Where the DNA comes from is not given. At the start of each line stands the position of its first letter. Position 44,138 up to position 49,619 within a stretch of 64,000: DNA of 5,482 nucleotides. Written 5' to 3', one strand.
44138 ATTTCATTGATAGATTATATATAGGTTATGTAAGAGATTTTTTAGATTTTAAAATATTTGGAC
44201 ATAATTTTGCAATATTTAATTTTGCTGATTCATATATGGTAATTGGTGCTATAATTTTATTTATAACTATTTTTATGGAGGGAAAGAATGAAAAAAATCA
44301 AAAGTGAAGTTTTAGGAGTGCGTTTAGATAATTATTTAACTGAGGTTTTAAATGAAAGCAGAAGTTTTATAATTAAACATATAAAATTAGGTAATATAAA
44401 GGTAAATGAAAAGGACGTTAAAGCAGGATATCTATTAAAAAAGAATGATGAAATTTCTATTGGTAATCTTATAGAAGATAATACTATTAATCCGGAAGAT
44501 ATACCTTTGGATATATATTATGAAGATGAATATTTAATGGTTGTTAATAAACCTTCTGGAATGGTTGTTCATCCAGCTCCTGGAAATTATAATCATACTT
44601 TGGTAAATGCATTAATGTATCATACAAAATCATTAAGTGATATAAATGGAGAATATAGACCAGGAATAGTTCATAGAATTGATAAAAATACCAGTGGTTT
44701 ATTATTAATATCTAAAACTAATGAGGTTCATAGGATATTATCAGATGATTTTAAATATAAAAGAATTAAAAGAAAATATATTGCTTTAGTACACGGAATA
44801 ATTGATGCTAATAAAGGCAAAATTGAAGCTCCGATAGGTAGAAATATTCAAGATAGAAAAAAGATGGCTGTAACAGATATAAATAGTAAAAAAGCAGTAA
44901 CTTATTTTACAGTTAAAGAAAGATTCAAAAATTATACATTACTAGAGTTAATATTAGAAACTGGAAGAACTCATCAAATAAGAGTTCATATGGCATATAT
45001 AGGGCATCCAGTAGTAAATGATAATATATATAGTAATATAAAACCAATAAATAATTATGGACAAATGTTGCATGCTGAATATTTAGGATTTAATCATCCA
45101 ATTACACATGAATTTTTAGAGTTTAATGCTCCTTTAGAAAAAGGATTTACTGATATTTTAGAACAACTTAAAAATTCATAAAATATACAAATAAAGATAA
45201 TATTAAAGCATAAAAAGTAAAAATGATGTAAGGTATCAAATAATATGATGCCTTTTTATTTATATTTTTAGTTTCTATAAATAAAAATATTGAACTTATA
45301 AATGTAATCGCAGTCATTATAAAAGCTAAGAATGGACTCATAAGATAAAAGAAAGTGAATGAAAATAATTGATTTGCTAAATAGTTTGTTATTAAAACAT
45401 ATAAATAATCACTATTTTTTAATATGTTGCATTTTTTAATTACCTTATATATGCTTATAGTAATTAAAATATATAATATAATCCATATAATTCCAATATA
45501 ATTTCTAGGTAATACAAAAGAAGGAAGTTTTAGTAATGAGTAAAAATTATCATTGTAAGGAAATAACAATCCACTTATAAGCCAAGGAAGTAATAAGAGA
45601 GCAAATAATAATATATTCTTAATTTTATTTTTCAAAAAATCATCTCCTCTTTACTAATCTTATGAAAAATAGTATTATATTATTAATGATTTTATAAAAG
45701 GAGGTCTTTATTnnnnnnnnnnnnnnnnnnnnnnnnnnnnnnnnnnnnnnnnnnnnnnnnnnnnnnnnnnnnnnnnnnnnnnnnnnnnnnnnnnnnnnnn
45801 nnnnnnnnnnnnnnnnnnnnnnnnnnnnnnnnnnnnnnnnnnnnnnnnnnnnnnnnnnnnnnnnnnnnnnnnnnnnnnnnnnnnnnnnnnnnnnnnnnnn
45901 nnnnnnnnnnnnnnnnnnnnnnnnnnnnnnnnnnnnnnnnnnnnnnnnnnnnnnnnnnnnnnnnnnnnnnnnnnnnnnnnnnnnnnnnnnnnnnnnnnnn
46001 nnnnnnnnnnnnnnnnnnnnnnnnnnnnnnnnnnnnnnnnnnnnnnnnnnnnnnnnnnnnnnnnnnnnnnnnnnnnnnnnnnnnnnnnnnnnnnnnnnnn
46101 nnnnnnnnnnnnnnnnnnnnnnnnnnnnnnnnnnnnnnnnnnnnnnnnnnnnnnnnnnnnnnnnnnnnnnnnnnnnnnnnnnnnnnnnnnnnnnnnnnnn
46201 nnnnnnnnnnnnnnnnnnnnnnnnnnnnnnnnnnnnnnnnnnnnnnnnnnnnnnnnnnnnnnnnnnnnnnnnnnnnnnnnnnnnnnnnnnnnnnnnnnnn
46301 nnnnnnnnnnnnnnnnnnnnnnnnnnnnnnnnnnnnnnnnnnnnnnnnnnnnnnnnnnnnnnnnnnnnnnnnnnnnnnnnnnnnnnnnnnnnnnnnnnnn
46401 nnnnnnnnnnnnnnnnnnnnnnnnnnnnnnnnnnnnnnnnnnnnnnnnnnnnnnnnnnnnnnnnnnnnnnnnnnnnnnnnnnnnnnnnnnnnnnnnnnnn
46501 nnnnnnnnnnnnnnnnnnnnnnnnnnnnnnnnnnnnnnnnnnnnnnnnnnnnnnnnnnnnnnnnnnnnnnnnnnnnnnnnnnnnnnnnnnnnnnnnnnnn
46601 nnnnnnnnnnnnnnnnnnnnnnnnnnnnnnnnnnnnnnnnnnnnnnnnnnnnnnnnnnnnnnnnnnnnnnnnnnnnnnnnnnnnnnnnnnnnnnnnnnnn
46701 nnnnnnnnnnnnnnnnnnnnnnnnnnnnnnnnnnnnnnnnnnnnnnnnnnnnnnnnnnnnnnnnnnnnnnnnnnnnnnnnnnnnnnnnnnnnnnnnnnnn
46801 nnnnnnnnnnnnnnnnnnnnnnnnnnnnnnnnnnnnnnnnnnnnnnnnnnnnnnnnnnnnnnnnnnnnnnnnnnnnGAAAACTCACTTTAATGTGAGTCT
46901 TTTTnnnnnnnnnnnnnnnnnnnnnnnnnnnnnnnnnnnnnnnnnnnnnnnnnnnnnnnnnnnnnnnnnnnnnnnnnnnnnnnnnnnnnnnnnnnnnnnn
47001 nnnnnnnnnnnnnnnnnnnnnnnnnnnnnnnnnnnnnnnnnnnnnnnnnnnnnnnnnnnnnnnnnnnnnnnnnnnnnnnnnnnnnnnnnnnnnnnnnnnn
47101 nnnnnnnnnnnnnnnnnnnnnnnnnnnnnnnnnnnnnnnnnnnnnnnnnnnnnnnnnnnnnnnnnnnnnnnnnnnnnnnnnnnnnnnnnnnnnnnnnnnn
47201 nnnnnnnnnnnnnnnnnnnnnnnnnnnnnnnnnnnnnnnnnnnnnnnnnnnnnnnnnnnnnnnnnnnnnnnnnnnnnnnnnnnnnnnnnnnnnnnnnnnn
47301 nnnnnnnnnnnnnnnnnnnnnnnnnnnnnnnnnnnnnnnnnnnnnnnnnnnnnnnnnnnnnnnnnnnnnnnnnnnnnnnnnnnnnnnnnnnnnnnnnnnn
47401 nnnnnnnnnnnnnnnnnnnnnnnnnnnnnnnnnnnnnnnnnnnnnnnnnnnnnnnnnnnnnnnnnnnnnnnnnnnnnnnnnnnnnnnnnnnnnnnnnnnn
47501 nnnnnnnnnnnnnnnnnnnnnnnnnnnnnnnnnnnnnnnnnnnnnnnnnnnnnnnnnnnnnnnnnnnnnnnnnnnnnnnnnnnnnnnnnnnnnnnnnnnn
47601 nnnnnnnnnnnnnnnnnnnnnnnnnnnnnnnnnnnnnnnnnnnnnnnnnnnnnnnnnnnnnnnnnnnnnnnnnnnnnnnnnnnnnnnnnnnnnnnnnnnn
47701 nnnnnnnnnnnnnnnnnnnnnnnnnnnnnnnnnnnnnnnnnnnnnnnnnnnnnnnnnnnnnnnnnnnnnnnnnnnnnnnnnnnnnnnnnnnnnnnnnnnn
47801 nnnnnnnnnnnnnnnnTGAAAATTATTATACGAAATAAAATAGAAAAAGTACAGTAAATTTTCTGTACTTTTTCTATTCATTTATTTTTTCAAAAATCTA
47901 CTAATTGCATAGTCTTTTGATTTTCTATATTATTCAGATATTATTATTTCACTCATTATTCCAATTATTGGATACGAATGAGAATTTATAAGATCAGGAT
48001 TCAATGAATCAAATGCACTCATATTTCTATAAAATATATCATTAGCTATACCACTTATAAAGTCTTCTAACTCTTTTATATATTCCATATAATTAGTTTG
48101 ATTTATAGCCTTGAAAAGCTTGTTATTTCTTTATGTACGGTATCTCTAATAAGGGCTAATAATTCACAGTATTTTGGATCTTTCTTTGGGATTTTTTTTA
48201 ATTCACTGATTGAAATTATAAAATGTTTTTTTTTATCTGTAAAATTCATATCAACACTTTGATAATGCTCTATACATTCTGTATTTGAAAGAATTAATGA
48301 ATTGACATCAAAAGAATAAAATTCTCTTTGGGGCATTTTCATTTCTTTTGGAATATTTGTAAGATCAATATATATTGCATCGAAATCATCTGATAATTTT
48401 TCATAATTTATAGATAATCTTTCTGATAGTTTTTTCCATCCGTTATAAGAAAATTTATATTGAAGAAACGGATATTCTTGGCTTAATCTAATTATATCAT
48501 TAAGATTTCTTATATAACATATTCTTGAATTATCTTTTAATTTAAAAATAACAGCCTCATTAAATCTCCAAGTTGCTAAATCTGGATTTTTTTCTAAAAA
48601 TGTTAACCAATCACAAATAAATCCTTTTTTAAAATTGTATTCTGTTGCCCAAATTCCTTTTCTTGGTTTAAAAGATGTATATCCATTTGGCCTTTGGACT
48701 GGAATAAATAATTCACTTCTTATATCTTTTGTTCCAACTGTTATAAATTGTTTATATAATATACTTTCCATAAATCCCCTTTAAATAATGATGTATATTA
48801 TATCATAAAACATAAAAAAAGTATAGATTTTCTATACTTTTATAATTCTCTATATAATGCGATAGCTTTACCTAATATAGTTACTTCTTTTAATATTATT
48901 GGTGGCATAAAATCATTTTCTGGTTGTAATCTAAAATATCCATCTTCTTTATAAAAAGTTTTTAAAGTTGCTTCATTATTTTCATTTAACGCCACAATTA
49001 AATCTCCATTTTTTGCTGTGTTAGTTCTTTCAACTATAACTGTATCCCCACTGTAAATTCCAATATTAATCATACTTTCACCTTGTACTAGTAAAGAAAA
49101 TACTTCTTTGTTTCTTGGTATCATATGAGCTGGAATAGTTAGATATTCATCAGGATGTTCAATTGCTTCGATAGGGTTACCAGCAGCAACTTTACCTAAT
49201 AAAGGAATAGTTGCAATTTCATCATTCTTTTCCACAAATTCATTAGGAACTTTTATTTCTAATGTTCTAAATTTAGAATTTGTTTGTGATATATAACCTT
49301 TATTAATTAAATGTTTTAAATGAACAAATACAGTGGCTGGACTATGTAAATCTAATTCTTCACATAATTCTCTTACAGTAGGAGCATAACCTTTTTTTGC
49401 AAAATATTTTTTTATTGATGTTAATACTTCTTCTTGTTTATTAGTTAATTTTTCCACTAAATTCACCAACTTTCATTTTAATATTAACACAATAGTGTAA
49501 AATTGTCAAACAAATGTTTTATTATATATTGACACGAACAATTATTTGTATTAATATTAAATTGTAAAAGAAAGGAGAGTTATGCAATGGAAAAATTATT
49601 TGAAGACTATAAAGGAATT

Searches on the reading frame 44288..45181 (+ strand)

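Call 78: search_protein_families(library=pfam, proteins=[window:44288-45181:+], max_evalue=0.00001)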
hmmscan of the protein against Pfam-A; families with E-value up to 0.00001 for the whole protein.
window:44288-45181:+ (297 aa): 2 families
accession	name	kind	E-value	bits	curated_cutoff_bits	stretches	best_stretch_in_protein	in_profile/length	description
PF00849.27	PseudoU_synth_2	-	7.1e-37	127.4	26.8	1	82-236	1-151/152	RNA pseudouridylate synthase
PF01479.30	S4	-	4.9e-07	29.8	22.8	1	11-56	1-48/48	S4 domain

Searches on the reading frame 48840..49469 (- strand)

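Call 78: search_protein_families(library=pfam, proteins=[window:48840-49469:-], max_evalue=0.00001)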
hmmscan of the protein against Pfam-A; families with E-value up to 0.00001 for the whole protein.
window:48840-49469:- (209 aa): 2 families
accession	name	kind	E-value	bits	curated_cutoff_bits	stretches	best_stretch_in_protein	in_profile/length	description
PF00717.28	Peptidase_S24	-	1.1e-31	109.4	23.3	1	89-203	1-116/116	Peptidase S24-like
PF01726.22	LexA_DNA_bind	-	4.9e-19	68.3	23.7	1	6-69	2-65/65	LexA DNA binding domain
